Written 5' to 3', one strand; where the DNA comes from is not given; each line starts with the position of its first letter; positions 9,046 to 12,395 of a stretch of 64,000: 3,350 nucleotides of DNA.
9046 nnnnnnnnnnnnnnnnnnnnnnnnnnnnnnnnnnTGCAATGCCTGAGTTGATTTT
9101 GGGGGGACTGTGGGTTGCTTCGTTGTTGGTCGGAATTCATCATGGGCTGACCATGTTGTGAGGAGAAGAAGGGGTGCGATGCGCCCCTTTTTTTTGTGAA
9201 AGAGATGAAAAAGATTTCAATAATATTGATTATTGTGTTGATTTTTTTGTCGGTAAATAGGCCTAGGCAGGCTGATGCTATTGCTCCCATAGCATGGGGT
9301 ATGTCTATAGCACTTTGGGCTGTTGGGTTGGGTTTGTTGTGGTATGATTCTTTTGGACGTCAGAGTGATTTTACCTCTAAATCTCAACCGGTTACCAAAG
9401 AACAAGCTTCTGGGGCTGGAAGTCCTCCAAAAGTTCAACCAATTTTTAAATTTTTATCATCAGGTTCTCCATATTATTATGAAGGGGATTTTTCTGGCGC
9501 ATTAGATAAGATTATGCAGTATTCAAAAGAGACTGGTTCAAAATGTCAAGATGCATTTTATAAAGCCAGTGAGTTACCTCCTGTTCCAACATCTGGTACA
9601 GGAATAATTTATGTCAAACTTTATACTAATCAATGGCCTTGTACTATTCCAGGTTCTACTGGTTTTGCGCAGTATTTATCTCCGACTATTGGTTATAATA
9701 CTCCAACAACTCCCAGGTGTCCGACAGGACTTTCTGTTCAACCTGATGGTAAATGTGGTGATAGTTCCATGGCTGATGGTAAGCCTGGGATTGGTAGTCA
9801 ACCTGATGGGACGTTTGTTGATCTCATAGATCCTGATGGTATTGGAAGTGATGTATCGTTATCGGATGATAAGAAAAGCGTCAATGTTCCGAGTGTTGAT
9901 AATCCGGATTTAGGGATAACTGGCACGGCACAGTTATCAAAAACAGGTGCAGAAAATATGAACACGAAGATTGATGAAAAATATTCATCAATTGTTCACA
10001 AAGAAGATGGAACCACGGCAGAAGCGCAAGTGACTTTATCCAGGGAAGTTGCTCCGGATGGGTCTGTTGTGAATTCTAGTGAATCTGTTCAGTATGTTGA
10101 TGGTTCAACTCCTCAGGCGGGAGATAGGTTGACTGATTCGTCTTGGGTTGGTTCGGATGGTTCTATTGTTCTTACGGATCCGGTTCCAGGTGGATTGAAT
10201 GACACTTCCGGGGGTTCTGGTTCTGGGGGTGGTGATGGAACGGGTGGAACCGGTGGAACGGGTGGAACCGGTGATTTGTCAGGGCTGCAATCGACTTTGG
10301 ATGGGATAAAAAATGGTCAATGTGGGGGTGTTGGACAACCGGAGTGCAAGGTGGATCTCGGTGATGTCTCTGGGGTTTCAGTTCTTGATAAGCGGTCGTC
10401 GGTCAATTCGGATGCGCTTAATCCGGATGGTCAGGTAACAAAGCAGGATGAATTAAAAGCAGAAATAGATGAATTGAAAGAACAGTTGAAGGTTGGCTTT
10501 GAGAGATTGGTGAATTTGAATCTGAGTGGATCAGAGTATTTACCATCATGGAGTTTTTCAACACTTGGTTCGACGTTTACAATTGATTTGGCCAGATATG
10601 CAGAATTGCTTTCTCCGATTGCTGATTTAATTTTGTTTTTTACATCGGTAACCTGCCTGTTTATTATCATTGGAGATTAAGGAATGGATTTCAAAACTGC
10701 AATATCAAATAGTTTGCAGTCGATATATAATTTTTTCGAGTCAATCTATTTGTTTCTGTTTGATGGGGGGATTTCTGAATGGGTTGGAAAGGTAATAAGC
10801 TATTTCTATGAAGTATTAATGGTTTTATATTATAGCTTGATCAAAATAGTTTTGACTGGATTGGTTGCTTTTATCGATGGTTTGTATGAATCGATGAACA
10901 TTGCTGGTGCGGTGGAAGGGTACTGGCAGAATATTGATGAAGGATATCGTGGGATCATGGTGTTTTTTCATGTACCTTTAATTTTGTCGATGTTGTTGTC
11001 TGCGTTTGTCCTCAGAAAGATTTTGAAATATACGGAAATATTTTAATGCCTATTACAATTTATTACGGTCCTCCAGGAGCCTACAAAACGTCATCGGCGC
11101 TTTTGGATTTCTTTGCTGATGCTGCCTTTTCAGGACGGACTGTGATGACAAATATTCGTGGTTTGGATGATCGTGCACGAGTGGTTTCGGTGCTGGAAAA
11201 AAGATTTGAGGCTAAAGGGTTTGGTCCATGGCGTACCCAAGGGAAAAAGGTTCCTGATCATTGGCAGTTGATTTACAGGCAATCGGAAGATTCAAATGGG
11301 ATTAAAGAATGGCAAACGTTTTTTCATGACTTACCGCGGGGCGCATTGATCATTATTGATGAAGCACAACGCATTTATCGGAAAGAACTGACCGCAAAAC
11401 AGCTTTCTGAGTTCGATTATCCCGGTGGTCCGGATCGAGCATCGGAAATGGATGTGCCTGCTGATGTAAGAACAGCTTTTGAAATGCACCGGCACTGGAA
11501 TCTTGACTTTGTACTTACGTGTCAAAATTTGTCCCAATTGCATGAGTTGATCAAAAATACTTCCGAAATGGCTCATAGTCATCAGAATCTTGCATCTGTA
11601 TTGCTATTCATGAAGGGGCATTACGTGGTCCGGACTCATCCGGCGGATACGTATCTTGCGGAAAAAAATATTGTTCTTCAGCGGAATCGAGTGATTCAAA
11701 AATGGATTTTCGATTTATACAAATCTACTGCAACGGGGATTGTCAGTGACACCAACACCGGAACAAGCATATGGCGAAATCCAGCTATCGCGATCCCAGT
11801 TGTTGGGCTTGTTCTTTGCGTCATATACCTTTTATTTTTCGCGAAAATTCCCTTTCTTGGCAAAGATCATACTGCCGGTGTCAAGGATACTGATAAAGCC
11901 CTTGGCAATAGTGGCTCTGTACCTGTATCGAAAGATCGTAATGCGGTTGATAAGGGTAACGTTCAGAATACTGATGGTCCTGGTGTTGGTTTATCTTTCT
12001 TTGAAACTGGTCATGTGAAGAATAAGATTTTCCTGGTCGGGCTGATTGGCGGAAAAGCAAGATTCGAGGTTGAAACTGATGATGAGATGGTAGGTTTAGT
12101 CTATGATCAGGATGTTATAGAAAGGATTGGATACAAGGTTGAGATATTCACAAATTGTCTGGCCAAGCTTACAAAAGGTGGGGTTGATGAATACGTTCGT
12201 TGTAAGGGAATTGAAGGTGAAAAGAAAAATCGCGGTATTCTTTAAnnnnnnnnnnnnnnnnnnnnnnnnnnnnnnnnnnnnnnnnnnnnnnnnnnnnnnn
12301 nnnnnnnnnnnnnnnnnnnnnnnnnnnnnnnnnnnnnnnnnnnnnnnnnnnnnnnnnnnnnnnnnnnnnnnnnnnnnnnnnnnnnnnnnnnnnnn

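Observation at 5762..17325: Complete-looking integrative filamentous prophage (Zot + own secretin + tyrosine integrase) in tRNA-Arg(CCT)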

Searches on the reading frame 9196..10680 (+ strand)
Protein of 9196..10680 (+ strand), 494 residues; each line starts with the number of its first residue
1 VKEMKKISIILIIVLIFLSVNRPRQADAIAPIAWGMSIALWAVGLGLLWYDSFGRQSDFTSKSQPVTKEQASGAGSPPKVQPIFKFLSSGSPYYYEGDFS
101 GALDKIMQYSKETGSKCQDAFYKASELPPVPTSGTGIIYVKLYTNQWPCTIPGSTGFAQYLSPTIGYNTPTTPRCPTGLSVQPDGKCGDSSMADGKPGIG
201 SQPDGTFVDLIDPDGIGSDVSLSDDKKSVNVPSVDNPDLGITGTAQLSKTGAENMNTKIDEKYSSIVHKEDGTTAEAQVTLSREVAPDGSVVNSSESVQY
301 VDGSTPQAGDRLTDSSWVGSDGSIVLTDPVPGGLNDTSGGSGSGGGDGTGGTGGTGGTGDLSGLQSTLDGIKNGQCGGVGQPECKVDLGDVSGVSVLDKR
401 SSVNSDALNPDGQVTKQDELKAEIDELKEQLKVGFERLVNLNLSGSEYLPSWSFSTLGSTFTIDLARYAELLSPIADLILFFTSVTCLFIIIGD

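Call 6: search_protein_families(library=pfam, proteins=[window:9196-10680:+], max_evalue=0.01)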
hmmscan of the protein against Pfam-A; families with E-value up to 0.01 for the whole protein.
window:9196-10680:+ (494 aa): 0 families

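Call 7: search_protein_families(library=phrogs, proteins=[window:9196-10680:+], max_evalue=0.01)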
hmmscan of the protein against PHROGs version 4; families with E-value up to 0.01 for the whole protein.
window:9196-10680:+ (494 aa): 1 family
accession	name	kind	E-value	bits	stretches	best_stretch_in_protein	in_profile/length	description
phrog_815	-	unknown function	1.1e-10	42.3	1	327-492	255-418/420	-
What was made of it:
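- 9196..10680 (+): g3p-like adsorption protein with a Gly/Ser/Thr linker and a C-terminal anchor. phrog_815 1e-10 (call 7).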

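Call 16: search_protein_families(library=pfam, proteins=[window:9196-10680:+], max_evalue=10)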
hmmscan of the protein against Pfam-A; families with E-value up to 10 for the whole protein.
window:9196-10680:+ (494 aa): 0 families

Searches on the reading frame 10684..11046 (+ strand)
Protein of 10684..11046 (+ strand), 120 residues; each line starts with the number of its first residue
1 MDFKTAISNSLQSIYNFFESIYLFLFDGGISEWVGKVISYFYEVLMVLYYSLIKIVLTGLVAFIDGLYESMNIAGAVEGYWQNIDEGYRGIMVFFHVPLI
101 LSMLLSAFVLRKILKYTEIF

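Call 7: search_protein_families(library=phrogs, proteins=[window:10684-11046:+], max_evalue=0.01)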
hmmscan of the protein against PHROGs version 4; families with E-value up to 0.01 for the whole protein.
window:10684-11046:+ (120 aa): 2 families
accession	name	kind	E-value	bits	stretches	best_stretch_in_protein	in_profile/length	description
phrog_306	-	head and packaging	1.4e-08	36.4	1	6-117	3-113/115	minor head protein Ace-like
phrog_974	-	head and packaging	0.0008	21.2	1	30-115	12-100/107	minor head protein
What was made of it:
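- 10684..11046 (+): g6p/Ace-like minor coat protein. phrog_306 1e-8 (call 7).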

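Call 16: search_protein_families(library=pfam, proteins=[window:10684-11046:+], max_evalue=10)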
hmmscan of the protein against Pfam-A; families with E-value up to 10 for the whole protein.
window:10684-11046:+ (120 aa): 3 families
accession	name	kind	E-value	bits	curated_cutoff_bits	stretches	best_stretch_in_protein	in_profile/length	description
PF10734.14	DUF2523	-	0.00012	22.9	22.1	1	60-115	30-79/80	Protein of unknown function (DUF2523)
PF12963.12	DUF3852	-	0.0032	18.2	25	1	52-114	10-69/107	Protein of unknown function (DUF3852)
PF14012.11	DUF4229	-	2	8.9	27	1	89-112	29-52/68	Protein of unknown function (DUF4229)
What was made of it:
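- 10684..11046 (+): DUF2523 1e-4 (call 16).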

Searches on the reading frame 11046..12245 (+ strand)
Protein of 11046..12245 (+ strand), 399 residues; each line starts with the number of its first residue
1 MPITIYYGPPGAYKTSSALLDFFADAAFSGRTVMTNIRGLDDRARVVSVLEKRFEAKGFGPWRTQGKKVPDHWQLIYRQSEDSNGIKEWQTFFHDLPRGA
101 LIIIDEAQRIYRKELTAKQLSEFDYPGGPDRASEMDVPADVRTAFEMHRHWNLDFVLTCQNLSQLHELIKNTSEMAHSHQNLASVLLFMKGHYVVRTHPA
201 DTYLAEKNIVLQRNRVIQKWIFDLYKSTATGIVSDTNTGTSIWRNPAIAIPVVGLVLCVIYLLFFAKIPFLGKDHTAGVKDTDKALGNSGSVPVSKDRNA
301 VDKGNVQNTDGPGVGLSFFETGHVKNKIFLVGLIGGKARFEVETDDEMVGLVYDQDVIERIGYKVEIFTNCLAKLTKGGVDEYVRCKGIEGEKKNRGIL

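Call 6: search_protein_families(library=pfam, proteins=[window:11046-12245:+], max_evalue=0.01)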
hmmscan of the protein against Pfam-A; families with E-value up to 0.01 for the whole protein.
window:11046-12245:+ (399 aa): 1 family
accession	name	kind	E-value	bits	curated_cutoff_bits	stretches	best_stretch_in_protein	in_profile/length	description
PF05707.18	Zot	-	5.1e-33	114.6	20.3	1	3-231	2-196/197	Zonular occludens toxin (Zot)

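Call 7: search_protein_families(library=phrogs, proteins=[window:11046-12245:+], max_evalue=0.01)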
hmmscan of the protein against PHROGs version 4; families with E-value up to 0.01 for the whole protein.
window:11046-12245:+ (399 aa): 4 families
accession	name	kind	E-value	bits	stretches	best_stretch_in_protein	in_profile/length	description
phrog_1041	-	moron, auxiliary metabolic gene and host takeover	1e-62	213.9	1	3-392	2-382/420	CTXphi Zot-like toxin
phrog_197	-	moron, auxiliary metabolic gene and host takeover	2.3e-56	193.2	1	1-381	26-363/486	Zot-like toxin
phrog_11271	-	head and packaging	8.2e-20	72.2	1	2-172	2-142/145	head morphogenesis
phrog_33291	-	unknown function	3.9e-15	57.1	1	1-119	1-104/190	-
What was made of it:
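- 11046..12245 (+): pI/Zot assembly ATPase: Pf-type Walker A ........, Walker B IIIDE, one membrane segment. PF05707 5e-33 (call 6). phrog_1041 1e-62 (call 7).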

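Call 15: find_encoding_contigs(protein=window:11046-12245:+, flank=10000, max_places=10)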
Protein window:11046-12245:+ (399 aa): 3 contigs read that carry it; 3 places shown.
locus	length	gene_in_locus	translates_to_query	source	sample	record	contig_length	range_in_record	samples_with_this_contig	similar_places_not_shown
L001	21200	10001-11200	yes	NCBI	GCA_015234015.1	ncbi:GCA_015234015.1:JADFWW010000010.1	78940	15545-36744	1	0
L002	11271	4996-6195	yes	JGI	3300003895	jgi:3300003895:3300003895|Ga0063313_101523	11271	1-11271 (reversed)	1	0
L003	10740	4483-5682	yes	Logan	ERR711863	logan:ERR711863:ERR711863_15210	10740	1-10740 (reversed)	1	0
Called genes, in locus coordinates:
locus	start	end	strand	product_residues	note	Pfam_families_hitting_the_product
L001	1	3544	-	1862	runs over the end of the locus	PF00989:PAS, PF13426:PAS_9, PF13185:GAF_2, PF08448:PAS_4, PF08448:PAS_4, PF00512:HisKA, PF02518:HATPase_c, PF00072:Response_reg, +7 more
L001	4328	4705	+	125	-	-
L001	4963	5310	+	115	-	PF05973:Gp49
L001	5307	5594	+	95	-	PF13443:HTH_26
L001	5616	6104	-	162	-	PF10881:DUF2726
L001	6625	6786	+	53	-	-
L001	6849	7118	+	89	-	-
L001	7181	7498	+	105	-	-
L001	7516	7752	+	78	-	-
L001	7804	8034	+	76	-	-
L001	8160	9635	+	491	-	-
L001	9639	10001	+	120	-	-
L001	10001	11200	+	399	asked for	PF05707:Zot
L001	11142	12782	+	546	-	PF03958:Secretin_N (faint), PF00263:Secretin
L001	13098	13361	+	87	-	-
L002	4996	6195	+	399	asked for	PF05707:Zot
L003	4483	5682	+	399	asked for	PF05707:Zot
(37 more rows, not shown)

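Call 24: search_dna_similar(query=window:11046-12245:+, collection=phages, mode=protein, max_rows=25)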
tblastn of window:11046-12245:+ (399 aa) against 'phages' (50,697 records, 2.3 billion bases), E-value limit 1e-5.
Records with a match: 117; places in all: 127; records where one place covers at least 80% of the query: 33.
Best place of each record, by identity: <60% 117.
By first word of the organism name: Vibrio 63; Affertcholeramvirus 28; Pseudomonas 21; Primolicivirus 3; Synechococcus 2.
By host as written in the record: Vibrio cholerae O1 biovar El tor 9; - 7; Vibrio cholerae O1 biovar El Tor 5; Pseudomonas aeruginosa 3; Pseudomonas aeruginosa ZS-PA-35 2; Vibrio anguillarum Ba35 2; Vibrio cyclitrophicus 1F53 2; Vibrio cyclitrophicus 10N.237.312.G08 2; and 71 more.
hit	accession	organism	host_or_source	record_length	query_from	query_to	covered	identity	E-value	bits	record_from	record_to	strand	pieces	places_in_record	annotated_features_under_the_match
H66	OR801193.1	Pseudomonas phage PfAC05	Pseudomona aeruginosa 05-4672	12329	1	388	97%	30.8%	6e-33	136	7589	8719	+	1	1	zona occludens toxin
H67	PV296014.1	Pseudomonas phage WX-TY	Pseudomonas aeruginosa ZS-PA-35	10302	1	388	97%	30.6%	2e-33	138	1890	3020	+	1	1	zona occludens toxin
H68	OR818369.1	Pseudomonas phage PfAC09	Pseudomonas aeruginosa 09-0786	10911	1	388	97%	30.3%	3e-33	137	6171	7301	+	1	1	zona occludens toxin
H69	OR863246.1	Pseudomonas phage PfAC13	Pseudomonas aeruginosa 13-0154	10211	1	388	97%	30.1%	3e-33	137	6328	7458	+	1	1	zona occludens toxin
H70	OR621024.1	Pseudomonas phage 99-2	Pseudomonas aeruginosa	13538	1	388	97%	29.8%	3e-34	140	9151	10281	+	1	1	ZOT-like protein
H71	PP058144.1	Pseudomonas phage PfAC20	Pseudomonas aeruginosa 20-0447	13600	1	388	97%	29.8%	9e-33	136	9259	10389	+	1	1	zona occludens toxin | hypothetical protein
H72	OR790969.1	Pseudomonas phage PfAC02b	Pseudomonas aeruginosa 02-5867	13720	1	388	97%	29.8%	2e-32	135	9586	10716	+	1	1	zona occludens toxin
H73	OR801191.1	Pseudomonas phage PfAC03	Pseudomonas aeruginosa 03-0062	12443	1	388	97%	29.6%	3e-33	137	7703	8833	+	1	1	zonular occludens toxin domain-containing protein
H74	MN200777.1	Vibrio phage VAI2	Vibrio anguillarum T265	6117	1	387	97%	24.6%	1e-14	82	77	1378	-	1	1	Zot-like putative assembly protein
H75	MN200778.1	Vibrio phage VAI1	Vibrio anguillarum Ba35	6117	1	387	97%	24.6%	1e-14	82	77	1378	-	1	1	Zot-like putative assembly protein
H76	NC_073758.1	Vibrio phage VAI1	Vibrio anguillarum Ba35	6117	1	387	97%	24.6%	1e-14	82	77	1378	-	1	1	Zot-like putative assembly protein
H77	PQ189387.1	Vibrio phage 1F53_PE002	Vibrio cyclitrophicus 1F53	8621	1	386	97%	23.6%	2e-19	96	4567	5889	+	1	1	hypothetical protein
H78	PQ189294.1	Vibrio phage 10N.237.312.G08_PE002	Vibrio cyclitrophicus 10N.237.312.G08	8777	1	386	97%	23.6%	2e-19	96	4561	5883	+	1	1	hypothetical protein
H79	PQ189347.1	Vibrio phage 10N.286.54.E11_PE002A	Vibrio cyclitrophicus 10N.286.54.E11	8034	1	386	97%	23.6%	2e-19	96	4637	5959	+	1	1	hypothetical protein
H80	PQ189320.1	Vibrio phage 10N.261.45.F7_PE002A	Vibrio cyclitrophicus 10N.261.45.F7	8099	1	386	97%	23.6%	2e-19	96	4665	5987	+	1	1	hypothetical protein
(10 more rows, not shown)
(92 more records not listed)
